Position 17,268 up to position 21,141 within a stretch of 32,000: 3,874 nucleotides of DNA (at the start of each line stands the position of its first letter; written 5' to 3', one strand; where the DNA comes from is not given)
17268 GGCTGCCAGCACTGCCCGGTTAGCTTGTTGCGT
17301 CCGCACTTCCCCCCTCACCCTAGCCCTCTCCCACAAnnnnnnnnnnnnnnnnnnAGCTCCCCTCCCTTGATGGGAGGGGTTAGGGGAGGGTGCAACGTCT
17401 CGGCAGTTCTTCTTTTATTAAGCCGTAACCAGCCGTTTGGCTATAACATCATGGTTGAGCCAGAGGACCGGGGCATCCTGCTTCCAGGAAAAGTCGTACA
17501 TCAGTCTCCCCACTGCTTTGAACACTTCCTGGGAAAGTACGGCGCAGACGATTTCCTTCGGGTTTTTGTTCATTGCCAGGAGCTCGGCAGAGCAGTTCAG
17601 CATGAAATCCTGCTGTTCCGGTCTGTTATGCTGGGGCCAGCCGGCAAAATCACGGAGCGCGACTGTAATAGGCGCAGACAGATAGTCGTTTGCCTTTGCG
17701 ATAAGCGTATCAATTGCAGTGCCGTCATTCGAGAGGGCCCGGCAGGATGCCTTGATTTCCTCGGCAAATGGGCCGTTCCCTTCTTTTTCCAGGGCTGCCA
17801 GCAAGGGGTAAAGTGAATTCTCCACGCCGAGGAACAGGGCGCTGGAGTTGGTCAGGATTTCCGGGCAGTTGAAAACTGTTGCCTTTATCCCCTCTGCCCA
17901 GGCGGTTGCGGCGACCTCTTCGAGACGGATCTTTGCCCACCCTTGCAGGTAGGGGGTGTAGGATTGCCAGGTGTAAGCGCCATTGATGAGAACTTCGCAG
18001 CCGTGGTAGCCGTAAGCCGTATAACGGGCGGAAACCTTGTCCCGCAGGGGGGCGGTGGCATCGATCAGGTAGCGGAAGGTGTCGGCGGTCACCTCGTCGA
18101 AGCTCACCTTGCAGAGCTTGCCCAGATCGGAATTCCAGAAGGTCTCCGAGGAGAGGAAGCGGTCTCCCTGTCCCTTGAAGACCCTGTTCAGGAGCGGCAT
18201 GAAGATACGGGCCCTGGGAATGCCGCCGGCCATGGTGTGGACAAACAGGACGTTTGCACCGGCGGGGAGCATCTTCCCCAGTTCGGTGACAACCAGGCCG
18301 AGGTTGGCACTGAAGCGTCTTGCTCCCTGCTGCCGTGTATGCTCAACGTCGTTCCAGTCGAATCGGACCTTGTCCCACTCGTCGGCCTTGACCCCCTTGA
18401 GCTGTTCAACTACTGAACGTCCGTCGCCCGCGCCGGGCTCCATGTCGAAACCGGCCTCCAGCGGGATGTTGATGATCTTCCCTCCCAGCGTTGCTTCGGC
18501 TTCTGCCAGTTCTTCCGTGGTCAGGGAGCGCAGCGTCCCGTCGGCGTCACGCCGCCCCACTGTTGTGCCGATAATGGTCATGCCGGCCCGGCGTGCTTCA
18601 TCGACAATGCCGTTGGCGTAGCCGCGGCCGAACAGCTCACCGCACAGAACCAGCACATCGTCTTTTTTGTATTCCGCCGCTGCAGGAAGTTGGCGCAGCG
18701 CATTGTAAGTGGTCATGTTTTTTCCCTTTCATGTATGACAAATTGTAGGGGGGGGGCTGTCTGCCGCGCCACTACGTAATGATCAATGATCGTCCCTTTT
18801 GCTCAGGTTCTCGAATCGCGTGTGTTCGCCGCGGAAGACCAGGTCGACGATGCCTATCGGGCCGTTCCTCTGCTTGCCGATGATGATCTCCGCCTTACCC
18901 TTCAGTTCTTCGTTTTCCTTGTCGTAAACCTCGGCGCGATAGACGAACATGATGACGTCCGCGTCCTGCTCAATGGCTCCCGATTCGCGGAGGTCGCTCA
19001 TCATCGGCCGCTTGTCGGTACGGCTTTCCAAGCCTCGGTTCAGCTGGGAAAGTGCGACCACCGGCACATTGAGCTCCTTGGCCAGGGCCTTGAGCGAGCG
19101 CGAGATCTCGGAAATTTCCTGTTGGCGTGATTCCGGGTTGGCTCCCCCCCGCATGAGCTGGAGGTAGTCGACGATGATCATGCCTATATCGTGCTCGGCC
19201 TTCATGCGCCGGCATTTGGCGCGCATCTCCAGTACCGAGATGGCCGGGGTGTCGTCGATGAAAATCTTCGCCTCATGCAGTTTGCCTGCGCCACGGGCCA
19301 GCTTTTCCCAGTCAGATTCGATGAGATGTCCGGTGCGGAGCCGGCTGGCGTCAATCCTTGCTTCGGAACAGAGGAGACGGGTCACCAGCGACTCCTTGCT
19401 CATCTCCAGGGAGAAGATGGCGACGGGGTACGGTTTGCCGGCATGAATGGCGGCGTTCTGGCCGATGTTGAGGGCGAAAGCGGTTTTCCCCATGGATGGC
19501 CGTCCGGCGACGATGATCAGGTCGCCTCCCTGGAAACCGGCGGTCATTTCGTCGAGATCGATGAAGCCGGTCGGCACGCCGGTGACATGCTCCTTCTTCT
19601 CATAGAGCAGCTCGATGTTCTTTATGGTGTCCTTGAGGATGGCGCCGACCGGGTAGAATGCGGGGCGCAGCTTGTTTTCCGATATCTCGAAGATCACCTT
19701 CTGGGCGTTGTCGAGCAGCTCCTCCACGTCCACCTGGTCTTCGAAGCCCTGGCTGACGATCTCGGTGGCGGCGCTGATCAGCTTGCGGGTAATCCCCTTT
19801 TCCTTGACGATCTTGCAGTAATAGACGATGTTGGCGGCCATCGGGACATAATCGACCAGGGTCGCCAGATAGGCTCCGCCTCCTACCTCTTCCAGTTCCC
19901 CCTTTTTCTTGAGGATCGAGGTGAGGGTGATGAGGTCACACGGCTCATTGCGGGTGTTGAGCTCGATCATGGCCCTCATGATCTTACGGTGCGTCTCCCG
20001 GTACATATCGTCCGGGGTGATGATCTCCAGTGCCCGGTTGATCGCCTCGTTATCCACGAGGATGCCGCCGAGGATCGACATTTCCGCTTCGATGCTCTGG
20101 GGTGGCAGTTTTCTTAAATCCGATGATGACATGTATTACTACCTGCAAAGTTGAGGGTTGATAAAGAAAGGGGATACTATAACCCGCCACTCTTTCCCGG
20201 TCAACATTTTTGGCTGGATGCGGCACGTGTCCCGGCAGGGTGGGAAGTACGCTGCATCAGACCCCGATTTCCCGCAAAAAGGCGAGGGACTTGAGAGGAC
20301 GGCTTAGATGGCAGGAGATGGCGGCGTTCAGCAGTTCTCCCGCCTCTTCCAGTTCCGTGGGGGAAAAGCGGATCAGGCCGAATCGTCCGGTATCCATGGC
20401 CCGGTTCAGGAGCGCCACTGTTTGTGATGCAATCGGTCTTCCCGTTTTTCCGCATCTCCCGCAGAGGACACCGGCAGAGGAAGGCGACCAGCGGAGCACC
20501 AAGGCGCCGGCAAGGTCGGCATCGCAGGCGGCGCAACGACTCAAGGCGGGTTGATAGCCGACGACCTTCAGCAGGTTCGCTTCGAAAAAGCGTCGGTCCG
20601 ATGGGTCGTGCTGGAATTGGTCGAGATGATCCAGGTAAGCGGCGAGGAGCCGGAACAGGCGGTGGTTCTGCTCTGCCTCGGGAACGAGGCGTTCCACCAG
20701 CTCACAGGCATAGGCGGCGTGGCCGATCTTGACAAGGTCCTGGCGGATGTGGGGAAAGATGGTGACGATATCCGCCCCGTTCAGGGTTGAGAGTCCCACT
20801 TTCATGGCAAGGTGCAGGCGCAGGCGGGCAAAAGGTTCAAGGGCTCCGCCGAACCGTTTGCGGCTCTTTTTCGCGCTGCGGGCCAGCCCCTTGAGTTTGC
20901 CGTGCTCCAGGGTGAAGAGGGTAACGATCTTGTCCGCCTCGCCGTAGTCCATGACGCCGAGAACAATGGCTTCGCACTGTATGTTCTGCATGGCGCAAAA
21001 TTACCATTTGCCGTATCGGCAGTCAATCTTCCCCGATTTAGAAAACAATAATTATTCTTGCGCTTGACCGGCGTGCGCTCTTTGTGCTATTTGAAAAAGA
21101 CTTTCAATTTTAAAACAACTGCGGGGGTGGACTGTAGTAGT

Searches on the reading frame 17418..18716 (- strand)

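Call 44: search_protein_families(library=pfam, proteins=[window:17418-18716:-], max_evalue=0.00001)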
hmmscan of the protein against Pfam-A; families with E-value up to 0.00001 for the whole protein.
window:17418-18716:- (432 aa): 1 family
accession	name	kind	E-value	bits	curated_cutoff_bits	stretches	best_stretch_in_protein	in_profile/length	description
PF22046.2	FabMG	-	3.2e-204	679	27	1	4-429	2-431/431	Enoyl-acyl carrier protein reductase FabMG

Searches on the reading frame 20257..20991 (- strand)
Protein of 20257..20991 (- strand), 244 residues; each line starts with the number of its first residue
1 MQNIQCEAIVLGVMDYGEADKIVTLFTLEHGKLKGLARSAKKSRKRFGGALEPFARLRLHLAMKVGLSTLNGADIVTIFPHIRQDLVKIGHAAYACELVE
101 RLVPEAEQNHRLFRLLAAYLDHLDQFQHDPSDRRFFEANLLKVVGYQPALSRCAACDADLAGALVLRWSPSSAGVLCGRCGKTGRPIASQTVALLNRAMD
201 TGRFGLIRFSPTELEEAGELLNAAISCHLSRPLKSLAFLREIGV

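Call 45: search_protein_families(library=pfam, proteins=[window:20257-20991:-], max_evalue=0.00001)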
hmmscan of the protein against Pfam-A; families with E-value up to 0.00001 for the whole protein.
window:20257-20991:- (244 aa): 2 families
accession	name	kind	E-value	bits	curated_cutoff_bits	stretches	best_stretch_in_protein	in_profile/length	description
PF02565.21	RecO_C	-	3.2e-40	137.9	22.1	1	83-236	1-156/157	Recombination protein O C terminal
PF11967.14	RecO_N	-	3.5e-26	91.5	27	1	1-79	1-80/80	Recombination protein O N terminal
